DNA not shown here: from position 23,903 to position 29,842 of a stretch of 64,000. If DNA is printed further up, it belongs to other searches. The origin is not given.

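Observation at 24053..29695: Low-GC 1880-aa DUF4011 / Upf1-like helicase / Vsr-like nuclease / DUF3320 protein: a single-gene Hhe-like defence candidate inside a toxin island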

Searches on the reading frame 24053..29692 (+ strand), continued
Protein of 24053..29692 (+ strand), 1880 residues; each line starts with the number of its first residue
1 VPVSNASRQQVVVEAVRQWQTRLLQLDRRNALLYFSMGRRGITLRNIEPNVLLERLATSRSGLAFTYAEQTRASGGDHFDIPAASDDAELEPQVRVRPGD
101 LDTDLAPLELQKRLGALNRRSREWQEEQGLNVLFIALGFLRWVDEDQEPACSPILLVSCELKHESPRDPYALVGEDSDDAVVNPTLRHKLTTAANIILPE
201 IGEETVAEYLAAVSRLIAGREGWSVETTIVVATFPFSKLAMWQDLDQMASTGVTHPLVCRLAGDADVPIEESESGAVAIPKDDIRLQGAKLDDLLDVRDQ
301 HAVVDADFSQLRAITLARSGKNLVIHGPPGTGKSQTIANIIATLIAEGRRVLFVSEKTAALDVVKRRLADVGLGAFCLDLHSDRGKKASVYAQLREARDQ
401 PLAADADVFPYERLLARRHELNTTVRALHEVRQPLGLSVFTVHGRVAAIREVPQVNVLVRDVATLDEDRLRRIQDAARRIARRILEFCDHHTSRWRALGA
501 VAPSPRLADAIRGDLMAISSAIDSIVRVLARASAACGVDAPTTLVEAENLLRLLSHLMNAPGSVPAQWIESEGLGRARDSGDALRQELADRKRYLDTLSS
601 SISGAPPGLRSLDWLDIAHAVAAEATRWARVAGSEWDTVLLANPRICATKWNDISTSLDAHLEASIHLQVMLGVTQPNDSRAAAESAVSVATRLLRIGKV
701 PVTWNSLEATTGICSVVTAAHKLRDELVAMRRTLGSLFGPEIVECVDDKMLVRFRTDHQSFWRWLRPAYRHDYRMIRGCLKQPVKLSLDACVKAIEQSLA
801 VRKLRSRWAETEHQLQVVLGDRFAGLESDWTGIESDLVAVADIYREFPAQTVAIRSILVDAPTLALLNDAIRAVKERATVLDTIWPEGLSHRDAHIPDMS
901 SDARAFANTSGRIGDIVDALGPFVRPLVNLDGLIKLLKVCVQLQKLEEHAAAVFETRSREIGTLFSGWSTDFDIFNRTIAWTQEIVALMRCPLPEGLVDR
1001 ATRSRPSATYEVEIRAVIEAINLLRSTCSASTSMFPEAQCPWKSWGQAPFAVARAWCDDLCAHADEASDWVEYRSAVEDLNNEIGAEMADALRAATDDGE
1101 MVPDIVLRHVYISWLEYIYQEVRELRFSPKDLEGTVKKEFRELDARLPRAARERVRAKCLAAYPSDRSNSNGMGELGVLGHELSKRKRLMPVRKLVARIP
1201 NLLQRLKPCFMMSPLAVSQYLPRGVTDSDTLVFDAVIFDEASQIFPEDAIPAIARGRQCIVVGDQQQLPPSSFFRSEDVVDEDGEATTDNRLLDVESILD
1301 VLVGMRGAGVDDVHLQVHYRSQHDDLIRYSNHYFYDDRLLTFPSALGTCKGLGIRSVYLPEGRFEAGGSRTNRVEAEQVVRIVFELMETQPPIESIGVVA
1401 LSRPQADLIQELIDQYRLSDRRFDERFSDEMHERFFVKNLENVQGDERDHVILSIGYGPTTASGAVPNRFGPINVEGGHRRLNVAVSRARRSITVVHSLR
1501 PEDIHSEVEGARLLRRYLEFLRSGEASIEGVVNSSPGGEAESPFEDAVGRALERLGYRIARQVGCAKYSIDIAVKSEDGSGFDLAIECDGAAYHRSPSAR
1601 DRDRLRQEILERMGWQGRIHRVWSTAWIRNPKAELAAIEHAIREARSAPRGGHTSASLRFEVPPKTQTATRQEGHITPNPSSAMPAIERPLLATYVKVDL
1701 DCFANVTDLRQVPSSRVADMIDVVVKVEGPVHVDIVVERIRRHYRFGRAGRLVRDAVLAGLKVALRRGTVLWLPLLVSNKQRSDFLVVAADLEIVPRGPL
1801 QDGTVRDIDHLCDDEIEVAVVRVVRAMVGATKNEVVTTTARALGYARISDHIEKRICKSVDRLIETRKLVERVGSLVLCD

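Call 55: get_annotated_region(hit=H33, flank=8000)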
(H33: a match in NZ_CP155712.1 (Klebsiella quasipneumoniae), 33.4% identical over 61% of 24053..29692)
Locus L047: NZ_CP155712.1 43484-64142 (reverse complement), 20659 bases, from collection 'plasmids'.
description: Klebsiella quasipneumoniae strain 397 plasmid p397-1, complete sequence
organism: Klebsiella quasipneumoniae (NCBI taxid 1463165)
taxonomy: Bacteria; Pseudomonadota; Gammaproteobacteria; Enterobacterales; Enterobacteriaceae; Klebsiella; Klebsiella quasipneumoniae
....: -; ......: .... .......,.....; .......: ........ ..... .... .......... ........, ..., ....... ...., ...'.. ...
typing (MOB-suite, as given by PLSDB): mobilizable; replicon IncFIB; relaxase MOBH
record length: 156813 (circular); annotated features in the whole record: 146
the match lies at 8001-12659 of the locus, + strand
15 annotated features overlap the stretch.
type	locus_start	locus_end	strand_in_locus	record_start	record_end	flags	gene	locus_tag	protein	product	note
CDS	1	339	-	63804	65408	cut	-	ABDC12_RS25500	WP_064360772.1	ABC transporter substrate-binding protein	-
CDS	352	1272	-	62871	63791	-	-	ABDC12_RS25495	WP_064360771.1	ABC transporter permease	GO:0055085 - transmembrane transport [Evidence IEA]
CDS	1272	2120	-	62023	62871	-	-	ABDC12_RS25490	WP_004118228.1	ABC transporter permease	-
CDS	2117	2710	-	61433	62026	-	-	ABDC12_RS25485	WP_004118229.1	ANTAR domain-containing protein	-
CDS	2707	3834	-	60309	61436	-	-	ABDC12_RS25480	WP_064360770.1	transporter substrate-binding protein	-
CDS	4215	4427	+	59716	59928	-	-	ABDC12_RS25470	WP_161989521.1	hypothetical protein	-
CDS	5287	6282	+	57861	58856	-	-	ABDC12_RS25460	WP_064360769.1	IS110 family transposase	-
CDS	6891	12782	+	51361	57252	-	-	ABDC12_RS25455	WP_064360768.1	DUF3320 domain-containing protein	-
CDS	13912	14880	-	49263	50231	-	-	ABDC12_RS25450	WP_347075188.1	IS5 family transposase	-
CDS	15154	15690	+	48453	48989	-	-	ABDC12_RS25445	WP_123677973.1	hypothetical protein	-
CDS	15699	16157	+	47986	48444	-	-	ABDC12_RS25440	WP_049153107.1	type II toxin-antitoxin system YafO family toxin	-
CDS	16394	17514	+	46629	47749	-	-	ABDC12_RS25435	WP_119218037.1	IS3 family transposase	-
CDS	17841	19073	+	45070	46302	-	-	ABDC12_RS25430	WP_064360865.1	MFS transporter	GO:0055085 - transmembrane transport [Evidence IEA]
CDS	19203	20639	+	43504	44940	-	leuC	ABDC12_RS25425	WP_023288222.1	3-isopropylmalate dehydratase large subunit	GO:0009098 - L-leucine biosynthetic process [Evidence IEA]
CDS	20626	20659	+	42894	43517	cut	leuD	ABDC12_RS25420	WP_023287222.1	3-isopropylmalate dehydratase small subunit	GO:0009098 - L-leucine biosynthetic process [Evidence IEA]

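Call 56: get_annotated_region(hit=H7, flank=8000)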
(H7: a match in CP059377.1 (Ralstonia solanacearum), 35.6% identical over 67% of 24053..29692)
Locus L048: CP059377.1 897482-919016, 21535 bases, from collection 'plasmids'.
description: Ralstonia solanacearum strain FJAT15244-F8 plasmid plas1, complete sequence
organism: Ralstonia solanacearum (NCBI taxid 305)
taxonomy: Bacteria; Pseudomonadota; Betaproteobacteria; Burkholderiales; Burkholderiaceae; Ralstonia; Ralstonia solanacearum
host: -; source: cell clture; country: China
typing (MOB-suite, as given by PLSDB): mobilizable; relaxase MOBP
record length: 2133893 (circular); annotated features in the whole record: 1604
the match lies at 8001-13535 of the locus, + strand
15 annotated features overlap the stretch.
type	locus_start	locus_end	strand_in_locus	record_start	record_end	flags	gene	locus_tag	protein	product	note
CDS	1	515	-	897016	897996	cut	-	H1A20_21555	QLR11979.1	VTT domain-containing protein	-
CDS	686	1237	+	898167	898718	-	-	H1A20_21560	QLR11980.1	N-acetyltransferase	-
CDS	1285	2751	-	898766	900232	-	-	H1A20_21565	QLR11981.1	diguanylate cyclase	-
CDS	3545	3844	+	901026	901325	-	-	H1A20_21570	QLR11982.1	hypothetical protein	-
CDS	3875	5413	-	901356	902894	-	-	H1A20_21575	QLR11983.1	diguanylate cyclase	-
CDS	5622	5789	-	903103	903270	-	-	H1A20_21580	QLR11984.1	hypothetical protein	-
CDS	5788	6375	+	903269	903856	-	-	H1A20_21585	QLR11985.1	BON domain-containing protein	-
CDS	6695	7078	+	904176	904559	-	-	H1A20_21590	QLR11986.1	hypothetical protein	-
CDS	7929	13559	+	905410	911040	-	-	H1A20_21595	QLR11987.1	DUF3320 domain-containing protein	-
CDS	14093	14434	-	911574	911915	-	-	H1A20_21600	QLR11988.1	hypothetical protein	-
CDS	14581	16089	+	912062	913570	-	-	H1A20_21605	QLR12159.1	IS21 family transposase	-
CDS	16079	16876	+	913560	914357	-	-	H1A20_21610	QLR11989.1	ATP-binding protein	-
CDS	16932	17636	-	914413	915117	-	-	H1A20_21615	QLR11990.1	hypothetical protein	-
CDS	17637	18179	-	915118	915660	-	-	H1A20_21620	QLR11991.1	PAAR domain-containing protein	-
CDS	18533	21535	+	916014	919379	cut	-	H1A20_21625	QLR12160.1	thioester reductase domain-containing protein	-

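Call 57: get_annotated_region(hit=H40, flank=6000)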
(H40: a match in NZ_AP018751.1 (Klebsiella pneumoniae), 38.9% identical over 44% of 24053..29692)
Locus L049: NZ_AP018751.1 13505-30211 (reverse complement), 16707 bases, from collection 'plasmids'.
description: Klebsiella pneumoniae strain KP64 plasmid pKP6401, complete sequence
organism: Klebsiella pneumoniae (NCBI taxid 573)
taxonomy: Bacteria; Pseudomonadota; Gammaproteobacteria; Enterobacterales; Enterobacteriaceae; Klebsiella; Klebsiella pneumoniae
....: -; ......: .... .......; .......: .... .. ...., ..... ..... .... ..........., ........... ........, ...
typing (MOB-suite, as given by PLSDB): conjugative; replicon IncFIB; relaxase MOBF,MOBF; mating-pair formation MPF_F
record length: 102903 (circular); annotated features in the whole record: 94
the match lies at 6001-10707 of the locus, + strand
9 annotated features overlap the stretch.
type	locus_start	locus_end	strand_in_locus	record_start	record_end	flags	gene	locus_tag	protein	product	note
CDS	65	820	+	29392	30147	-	-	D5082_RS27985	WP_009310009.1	SprT family zinc-dependent metalloprotease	GO:0006508 - proteolysis [Evidence IEA]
CDS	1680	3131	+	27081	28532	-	-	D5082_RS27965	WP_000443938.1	DUF262 domain-containing protein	-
CDS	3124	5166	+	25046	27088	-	-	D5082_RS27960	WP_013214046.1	DUF262 domain-containing protein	-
CDS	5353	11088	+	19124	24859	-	hhe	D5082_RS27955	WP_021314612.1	DUF4011 domain-containing anti-phage protein Hhe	GO:0051607 - defense response to virus [Evidence IEA]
CDS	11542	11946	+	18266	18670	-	-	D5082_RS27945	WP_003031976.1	transposase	GO:0006313 - DNA transposition [Evidence IEA]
CDS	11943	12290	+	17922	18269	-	tnpB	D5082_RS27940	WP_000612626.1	IS66 family insertion sequence element accessory protein TnpB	-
CDS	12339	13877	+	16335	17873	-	-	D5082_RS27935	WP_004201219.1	IS66-like element ISKpn24 family transposase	GO:0006313 - DNA transposition [Evidence IEA]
CDS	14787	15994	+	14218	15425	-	-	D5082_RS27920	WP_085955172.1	IS3 family transposase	-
CDS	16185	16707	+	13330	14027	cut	-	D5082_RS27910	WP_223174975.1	IS1 family transposase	-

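Call 58: search_protein_families(library=ncbifam, proteins=[L047:6891-12779:+, L048:7929-13556:+, L049:5353-11085:+], max_evalue=1e-30)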
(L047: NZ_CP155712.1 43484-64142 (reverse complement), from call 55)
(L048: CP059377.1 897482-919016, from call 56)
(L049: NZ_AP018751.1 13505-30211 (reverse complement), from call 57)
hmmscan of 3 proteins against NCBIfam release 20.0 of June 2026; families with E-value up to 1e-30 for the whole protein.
L047:6891-12779:+ (1963 aa): 2 families
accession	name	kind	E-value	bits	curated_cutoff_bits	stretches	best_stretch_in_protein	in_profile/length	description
NF058533.1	antiphage_ProA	equivalog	0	2224.9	1500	1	15-1947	2-1903/1903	anti-phage protein ProA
NF042953.1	Hhe_antiphage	equivalog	6.7e-248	826.1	2000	2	1037-1735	1015-1706/1797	DUF4011 domain-containing anti-phage protein Hhe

L048:7929-13556:+ (1876 aa): 2 families
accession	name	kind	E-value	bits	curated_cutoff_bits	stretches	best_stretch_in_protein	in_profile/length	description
NF058533.1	antiphage_ProA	equivalog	0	1521.4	1500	2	927-1835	970-1902/1903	anti-phage protein ProA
NF042953.1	Hhe_antiphage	equivalog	0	1073.4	2000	2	1031-1667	1068-1699/1797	DUF4011 domain-containing anti-phage protein Hhe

L049:5353-11085:+ (1911 aa): 2 families
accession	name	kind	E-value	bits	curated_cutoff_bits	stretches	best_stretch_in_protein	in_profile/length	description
NF042953.1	Hhe_antiphage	equivalog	0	2735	2000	1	23-1894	1-1797/1797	DUF4011 domain-containing anti-phage protein Hhe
NF058533.1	antiphage_ProA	equivalog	0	1131.3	1500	1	194-1794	428-1717/1903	anti-phage protein ProA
